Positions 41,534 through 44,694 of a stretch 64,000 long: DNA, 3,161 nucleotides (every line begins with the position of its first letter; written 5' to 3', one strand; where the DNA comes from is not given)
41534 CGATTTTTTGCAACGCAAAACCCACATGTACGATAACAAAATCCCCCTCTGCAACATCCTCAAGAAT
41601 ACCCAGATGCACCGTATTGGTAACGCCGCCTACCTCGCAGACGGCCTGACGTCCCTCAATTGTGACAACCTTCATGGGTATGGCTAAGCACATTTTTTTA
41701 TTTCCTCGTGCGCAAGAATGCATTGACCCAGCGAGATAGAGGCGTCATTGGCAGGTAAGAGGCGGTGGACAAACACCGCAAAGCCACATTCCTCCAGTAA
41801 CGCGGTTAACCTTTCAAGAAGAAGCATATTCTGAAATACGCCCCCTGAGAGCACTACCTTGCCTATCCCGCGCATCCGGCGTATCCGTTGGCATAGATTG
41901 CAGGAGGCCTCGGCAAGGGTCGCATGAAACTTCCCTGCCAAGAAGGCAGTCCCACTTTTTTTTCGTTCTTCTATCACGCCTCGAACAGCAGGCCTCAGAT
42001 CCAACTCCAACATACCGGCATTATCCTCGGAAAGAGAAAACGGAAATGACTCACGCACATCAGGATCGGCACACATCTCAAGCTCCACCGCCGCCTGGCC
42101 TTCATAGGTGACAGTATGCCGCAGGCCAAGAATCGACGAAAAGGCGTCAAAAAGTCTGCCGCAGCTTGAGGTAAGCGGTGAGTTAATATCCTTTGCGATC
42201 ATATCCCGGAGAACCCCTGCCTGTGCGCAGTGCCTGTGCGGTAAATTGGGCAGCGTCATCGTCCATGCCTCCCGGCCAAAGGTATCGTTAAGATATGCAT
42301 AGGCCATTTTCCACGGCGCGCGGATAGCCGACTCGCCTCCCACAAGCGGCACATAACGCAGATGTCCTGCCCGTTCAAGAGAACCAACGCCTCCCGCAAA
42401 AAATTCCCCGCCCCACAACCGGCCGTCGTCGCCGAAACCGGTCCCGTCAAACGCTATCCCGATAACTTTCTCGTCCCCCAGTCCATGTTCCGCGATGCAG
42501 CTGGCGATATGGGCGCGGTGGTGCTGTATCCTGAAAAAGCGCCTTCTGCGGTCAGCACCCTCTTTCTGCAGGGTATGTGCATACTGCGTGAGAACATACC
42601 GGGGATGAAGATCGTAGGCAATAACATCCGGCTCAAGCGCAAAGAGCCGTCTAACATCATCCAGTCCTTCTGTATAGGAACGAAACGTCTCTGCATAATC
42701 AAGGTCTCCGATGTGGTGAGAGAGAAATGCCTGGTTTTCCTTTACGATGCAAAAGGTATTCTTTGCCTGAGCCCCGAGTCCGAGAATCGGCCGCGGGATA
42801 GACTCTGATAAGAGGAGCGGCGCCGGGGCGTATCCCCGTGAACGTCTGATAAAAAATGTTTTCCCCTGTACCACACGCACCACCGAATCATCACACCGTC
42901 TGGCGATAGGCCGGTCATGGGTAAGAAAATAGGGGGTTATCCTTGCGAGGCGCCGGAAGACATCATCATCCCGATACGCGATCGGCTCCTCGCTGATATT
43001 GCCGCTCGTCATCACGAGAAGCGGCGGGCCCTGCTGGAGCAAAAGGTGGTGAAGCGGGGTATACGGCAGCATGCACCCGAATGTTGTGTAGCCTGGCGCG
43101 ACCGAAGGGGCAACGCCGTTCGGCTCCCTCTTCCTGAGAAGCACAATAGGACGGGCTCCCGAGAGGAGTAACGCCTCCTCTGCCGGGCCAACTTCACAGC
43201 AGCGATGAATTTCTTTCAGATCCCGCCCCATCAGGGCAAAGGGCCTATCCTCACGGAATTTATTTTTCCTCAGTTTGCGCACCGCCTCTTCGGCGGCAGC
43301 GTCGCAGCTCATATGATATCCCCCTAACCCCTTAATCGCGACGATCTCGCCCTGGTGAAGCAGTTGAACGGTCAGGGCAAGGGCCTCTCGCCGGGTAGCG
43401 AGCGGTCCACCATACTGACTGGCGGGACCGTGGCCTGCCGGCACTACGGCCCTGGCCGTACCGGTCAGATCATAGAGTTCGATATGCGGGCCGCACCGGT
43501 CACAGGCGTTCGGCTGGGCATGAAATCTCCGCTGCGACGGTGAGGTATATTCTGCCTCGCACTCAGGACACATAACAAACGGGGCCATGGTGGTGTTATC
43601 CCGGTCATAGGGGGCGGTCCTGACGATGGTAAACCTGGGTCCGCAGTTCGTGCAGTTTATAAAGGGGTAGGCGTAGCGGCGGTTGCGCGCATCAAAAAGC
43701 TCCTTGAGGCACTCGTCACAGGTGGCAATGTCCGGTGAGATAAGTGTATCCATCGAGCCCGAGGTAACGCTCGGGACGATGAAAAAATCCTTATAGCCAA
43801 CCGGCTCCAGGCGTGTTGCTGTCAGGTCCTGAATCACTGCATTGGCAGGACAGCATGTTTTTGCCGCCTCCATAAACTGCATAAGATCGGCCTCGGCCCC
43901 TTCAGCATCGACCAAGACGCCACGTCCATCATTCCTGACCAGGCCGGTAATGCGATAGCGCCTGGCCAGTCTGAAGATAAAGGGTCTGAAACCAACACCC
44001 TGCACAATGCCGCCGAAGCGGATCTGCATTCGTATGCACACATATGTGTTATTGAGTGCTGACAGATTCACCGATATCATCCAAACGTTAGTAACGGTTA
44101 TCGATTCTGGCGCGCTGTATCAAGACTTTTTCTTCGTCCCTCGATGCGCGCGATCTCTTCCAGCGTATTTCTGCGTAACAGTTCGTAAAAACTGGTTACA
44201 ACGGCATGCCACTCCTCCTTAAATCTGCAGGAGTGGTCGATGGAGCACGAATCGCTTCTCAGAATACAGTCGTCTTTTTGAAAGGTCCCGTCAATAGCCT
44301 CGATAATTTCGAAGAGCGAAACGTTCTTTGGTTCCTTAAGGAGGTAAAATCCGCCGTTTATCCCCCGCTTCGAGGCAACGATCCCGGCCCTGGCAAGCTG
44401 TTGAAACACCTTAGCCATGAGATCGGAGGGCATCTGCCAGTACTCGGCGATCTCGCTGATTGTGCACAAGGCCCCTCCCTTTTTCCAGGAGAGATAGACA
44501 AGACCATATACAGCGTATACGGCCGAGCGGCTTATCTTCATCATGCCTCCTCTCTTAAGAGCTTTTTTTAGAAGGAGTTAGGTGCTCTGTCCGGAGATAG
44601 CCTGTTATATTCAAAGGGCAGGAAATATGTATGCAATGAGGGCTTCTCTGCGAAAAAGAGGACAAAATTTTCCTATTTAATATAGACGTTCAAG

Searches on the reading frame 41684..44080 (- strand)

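Call 32: search_protein_families(library=pfam, proteins=[window:41684-44080:-], max_evalue=0.00001)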
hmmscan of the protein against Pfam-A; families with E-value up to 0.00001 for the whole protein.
window:41684-44080:- (798 aa): 5 families
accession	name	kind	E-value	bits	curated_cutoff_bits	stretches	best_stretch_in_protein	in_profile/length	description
PF22521.2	HypF_C_2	-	3.8e-78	263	27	1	541-786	1-241/241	Carbamoyltransferase, Kae1-like Domain, second subdomain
PF01300.24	Sua5_yciO_yrdC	-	7.5e-43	146.5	25.1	1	240-413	2-177/178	Telomere recombination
PF17788.7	HypF_C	-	9.9e-32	110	23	1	430-531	4-99/99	HypF Kae1-like domain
PF07503.17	zf-HYPF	-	1.2e-29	102.2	23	2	120-153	1-34/34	HypF finger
PF00708.24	Acylphosphatase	-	1.4e-17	64.2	22.5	1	19-99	2-83/85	Acylphosphatase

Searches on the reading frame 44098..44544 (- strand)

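Call 32: search_protein_families(library=pfam, proteins=[window:44098-44544:-], max_evalue=0.00001)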
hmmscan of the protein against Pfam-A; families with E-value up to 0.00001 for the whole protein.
window:44098-44544:- (148 aa): 1 family
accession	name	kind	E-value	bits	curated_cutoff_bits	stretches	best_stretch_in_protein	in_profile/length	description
PF02082.26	Rrf2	-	1.7e-27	96.6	30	1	4-132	1-130/132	Iron-dependent Transcriptional regulator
